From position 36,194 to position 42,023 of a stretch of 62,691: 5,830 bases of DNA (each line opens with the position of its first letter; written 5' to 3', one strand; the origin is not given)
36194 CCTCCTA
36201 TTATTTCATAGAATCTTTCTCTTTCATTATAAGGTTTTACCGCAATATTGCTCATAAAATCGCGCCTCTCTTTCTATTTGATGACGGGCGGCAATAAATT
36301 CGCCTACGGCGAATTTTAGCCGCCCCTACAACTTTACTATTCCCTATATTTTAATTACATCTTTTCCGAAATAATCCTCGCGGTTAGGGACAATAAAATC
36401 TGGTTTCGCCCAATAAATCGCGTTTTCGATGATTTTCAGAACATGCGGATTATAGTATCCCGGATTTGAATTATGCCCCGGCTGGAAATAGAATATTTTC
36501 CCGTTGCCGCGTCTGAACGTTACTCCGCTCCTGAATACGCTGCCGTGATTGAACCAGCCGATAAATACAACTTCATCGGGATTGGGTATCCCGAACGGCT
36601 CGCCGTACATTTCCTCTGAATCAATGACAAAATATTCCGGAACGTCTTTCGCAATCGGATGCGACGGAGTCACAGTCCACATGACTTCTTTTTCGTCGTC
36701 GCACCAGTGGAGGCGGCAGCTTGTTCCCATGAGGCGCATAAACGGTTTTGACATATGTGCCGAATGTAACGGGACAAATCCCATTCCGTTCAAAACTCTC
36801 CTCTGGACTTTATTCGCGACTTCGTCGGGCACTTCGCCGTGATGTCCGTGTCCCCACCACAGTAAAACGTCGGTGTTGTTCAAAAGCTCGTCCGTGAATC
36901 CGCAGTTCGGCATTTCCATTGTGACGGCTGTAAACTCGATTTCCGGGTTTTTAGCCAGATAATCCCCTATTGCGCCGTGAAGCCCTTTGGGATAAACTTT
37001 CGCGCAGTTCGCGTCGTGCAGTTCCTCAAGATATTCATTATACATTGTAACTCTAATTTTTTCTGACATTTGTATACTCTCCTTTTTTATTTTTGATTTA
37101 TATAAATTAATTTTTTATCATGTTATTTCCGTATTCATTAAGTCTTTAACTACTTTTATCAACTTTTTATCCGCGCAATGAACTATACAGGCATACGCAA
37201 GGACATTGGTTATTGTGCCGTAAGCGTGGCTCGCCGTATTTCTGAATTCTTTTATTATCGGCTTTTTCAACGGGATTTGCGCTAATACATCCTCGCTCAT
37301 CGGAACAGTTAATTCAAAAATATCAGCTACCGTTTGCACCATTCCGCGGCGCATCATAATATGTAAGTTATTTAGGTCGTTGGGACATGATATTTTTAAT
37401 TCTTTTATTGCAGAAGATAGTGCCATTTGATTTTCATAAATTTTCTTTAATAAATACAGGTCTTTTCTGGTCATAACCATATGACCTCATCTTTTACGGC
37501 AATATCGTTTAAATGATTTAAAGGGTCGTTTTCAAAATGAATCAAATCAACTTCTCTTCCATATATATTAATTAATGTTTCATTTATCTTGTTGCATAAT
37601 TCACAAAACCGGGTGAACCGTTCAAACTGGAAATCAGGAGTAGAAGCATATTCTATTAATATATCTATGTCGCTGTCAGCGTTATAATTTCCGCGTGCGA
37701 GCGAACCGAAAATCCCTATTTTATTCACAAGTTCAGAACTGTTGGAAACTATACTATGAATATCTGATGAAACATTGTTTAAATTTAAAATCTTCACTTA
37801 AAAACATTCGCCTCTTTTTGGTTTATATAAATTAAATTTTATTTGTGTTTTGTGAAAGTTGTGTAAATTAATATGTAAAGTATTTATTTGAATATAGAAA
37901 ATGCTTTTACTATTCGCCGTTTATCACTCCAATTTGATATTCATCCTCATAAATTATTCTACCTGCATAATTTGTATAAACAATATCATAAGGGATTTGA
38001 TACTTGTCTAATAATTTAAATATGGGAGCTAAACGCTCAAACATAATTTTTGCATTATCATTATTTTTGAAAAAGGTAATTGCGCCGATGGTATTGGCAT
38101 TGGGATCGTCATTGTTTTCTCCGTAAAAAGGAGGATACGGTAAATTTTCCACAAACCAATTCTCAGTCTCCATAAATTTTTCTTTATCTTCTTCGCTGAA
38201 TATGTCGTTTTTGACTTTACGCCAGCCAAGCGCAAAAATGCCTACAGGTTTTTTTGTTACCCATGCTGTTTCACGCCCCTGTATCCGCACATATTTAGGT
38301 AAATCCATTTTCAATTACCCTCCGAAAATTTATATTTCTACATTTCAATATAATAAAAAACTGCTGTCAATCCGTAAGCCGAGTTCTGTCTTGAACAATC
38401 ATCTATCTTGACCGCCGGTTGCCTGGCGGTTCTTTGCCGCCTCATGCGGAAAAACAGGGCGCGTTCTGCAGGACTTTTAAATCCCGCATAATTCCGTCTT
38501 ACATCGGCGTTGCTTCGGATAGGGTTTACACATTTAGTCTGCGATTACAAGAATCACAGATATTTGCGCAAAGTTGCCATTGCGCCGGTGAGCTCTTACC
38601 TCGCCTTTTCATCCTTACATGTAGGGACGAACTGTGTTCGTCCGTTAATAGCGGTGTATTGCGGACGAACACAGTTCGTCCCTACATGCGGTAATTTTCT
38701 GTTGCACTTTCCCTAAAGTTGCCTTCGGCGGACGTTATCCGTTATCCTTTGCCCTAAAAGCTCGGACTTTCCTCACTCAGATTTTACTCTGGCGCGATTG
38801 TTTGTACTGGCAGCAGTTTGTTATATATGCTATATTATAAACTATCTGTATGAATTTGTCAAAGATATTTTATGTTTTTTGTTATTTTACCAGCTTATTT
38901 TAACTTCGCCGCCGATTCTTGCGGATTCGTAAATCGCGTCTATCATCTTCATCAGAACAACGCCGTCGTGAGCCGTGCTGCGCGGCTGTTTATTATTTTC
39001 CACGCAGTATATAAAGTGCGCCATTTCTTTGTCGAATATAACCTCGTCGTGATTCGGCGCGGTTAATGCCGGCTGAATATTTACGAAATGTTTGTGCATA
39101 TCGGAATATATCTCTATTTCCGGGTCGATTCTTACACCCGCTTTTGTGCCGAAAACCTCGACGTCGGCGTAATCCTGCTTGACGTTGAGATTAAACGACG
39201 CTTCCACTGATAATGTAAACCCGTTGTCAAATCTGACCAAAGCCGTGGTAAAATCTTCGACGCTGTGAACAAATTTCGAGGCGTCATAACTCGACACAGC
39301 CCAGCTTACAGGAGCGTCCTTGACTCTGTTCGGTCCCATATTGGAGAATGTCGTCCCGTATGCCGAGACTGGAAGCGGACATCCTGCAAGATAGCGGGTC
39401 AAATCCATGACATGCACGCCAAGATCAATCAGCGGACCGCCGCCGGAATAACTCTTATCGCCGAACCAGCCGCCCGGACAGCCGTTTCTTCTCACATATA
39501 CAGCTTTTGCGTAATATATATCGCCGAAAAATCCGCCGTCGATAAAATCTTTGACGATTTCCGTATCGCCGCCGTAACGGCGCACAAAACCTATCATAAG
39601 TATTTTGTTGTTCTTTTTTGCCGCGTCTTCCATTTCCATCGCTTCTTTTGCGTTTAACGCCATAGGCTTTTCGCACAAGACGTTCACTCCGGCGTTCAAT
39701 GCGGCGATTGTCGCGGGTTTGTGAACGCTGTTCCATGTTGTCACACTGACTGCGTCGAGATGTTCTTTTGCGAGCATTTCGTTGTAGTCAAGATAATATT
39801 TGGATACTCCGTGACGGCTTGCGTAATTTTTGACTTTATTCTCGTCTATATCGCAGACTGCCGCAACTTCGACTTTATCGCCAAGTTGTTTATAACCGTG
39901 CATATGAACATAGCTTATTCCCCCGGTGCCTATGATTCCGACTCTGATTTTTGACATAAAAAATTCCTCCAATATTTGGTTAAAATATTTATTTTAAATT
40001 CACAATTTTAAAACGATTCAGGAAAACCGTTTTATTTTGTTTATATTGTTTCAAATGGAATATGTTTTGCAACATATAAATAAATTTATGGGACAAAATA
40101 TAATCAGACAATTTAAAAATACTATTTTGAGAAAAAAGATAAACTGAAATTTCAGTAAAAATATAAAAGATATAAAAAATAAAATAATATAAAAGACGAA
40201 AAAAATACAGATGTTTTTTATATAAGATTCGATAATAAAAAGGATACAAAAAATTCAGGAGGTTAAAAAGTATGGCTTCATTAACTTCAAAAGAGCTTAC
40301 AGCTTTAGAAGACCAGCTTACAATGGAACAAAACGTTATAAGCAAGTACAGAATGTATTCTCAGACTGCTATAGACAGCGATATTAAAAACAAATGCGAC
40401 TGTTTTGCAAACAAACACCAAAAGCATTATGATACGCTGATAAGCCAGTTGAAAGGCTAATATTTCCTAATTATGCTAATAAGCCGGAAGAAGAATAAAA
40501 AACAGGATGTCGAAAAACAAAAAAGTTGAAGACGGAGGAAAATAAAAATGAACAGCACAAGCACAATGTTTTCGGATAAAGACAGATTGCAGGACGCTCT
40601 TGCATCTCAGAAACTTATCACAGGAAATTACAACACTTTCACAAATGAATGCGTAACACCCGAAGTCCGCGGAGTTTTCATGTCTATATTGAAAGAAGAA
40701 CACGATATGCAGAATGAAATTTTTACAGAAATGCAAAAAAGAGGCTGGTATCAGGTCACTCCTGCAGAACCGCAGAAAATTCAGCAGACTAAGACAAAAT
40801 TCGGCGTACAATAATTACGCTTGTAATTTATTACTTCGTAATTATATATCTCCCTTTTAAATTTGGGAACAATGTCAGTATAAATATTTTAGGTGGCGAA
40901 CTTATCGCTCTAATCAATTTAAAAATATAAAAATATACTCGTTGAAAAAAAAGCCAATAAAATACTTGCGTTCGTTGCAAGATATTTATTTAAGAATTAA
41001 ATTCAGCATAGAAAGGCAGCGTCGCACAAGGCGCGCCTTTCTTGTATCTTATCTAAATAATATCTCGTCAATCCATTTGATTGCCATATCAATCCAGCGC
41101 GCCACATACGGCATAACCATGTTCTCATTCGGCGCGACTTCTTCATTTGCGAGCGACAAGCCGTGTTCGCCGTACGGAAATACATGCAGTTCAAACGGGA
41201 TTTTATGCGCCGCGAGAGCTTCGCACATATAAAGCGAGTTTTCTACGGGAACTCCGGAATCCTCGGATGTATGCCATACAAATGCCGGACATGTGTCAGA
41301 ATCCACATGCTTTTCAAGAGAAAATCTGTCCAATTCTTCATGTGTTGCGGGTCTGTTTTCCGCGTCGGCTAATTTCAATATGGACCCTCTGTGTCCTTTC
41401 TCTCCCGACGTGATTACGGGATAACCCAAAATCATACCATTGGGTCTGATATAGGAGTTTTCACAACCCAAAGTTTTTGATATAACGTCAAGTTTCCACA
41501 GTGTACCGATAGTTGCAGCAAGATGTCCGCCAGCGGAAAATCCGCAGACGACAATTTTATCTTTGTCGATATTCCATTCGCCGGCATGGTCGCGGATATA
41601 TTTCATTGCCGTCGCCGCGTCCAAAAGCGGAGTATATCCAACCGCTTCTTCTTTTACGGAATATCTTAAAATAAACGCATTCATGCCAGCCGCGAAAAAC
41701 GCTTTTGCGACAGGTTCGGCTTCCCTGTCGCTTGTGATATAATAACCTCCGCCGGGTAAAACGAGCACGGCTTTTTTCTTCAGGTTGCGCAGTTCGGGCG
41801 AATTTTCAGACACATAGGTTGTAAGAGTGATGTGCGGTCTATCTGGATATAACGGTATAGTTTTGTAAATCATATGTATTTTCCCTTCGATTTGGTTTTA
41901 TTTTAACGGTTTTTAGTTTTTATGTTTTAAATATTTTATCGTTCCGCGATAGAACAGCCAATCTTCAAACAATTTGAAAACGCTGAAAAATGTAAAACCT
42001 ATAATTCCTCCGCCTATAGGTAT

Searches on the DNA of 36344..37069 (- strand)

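Call 53: search_rna_families(sources=[L128, L129, L130, L131], threshold=gathering)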
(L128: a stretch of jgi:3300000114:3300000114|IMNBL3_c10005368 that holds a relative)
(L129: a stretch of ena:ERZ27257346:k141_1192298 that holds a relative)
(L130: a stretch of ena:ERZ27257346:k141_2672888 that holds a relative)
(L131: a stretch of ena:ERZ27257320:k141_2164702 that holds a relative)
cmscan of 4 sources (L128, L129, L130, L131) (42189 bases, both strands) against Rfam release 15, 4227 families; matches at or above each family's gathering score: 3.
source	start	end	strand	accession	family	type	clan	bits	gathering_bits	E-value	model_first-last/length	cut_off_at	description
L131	3305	3728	+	RF00010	RNaseP_bact_a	Gene; ribozyme;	CL00002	211.3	100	2.8e-67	1-367/367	no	Bacterial RNase P class A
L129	2884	3292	+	RF00010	RNaseP_bact_a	Gene; ribozyme;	CL00002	198.4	100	6.5e-63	1-367/367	no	Bacterial RNase P class A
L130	3281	3707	+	RF00010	RNaseP_bact_a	Gene; ribozyme;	CL00002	192.7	100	5.7e-61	1-367/367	no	Bacterial RNase P class A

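Call 77: search_rna_families(sources=[L132, L133, L134, L135, L136, L137], threshold=gathering)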
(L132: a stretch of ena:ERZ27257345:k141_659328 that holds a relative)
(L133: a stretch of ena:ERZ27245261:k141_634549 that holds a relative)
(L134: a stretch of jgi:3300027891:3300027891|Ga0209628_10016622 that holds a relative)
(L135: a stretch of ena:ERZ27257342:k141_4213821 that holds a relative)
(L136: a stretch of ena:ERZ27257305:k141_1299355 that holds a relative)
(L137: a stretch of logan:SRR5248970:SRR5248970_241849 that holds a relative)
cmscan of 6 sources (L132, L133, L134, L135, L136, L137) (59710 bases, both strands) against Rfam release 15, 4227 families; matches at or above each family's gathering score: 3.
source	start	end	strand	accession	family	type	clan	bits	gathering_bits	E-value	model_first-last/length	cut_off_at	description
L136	2873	3337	+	RF00010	RNaseP_bact_a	Gene; ribozyme;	CL00002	195.2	100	1.1e-61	1-367/367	no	Bacterial RNase P class A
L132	8515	8921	+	RF00010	RNaseP_bact_a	Gene; ribozyme;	CL00002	194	100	2.8e-61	1-367/367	no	Bacterial RNase P class A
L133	2227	2300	-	RF00005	tRNA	Gene; tRNA;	CL00001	63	29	2.5e-11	1-71/71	no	tRNA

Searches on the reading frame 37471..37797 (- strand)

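Call 44: search_protein_families(library=pfam, proteins=[window:37471-37797:-], max_evalue=0.00001)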
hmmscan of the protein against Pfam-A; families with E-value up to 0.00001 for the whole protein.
window:37471-37797:- (108 aa): 2 families
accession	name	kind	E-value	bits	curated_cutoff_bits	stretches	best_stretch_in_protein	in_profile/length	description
PF01909.29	NTP_transf_2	-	1.4e-11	45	21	1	21-106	12-91/93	Nucleotidyltransferase domain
PF18765.7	Polbeta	-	5.3e-11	43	26.9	1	14-106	4-87/93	Polymerase beta, Nucleotidyltransferase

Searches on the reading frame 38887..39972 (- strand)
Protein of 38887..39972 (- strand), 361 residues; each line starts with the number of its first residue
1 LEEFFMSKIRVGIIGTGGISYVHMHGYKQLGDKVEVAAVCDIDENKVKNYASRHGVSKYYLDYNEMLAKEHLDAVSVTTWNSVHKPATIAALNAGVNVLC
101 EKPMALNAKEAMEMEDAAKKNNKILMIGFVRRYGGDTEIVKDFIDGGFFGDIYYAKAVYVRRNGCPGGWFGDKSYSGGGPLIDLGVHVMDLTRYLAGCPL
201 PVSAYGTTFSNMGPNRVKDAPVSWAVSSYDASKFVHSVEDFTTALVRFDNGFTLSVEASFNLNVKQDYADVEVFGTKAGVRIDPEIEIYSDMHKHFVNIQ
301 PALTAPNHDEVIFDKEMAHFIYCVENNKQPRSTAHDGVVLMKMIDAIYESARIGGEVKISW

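Call 10: find_encoding_contigs(protein=window:38887-39972:-, flank=10000, max_places=10)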
Protein window:38887-39972:- (361 aa): no gene with exactly this product is on record in the collection.

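Call 11: search_protein_families(library=pfam, proteins=[window:38887-39972:-])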
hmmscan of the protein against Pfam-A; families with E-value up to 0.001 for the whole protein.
window:38887-39972:- (361 aa): 3 families
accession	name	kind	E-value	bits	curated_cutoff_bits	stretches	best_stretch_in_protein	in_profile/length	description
PF01408.29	GFO_IDH_MocA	-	3.6e-31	108.8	24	1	9-129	1-120/120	Oxidoreductase family, NAD-binding Rossmann fold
PF22725.1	GFO_IDH_MocA_C3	-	6.4e-22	78.3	27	1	140-280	4-123/124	GFO/IDH/MocA C-terminal domain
PF02894.22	GFO_IDH_MocA_C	-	1.8e-20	74.2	22.9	1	141-359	1-218/218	Oxidoreductase family, C-terminal alpha/beta domain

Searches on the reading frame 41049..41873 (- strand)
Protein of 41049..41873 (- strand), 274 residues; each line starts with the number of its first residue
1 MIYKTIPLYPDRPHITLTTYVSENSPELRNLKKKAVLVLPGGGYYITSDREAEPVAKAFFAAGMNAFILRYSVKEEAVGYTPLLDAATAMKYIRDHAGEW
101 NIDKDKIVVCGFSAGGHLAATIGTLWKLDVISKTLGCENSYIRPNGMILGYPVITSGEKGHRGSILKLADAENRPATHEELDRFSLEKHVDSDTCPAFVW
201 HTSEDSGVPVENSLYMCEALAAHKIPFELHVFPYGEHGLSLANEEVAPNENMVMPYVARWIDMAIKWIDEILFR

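Call 11: search_protein_families(library=pfam, proteins=[window:41049-41873:-])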
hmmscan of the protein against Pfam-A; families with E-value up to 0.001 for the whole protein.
window:41049-41873:- (274 aa): 4 families
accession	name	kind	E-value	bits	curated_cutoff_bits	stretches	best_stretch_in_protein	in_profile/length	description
PF20434.5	BD-FAE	-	6.4e-21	75.3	26.8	1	30-220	10-215/215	BD-FAE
PF00326.27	Peptidase_S9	-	1.5e-10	41.4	22.6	1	175-260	123-209/213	Prolyl oligopeptidase family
PF07859.19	Abhydrolase_3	-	3.2e-10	40.6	25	1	39-165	4-120/210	alpha/beta hydrolase fold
PF01738.24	DLH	-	0.00012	22.2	21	0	192-245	141-194/217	Dienelactone hydrolase family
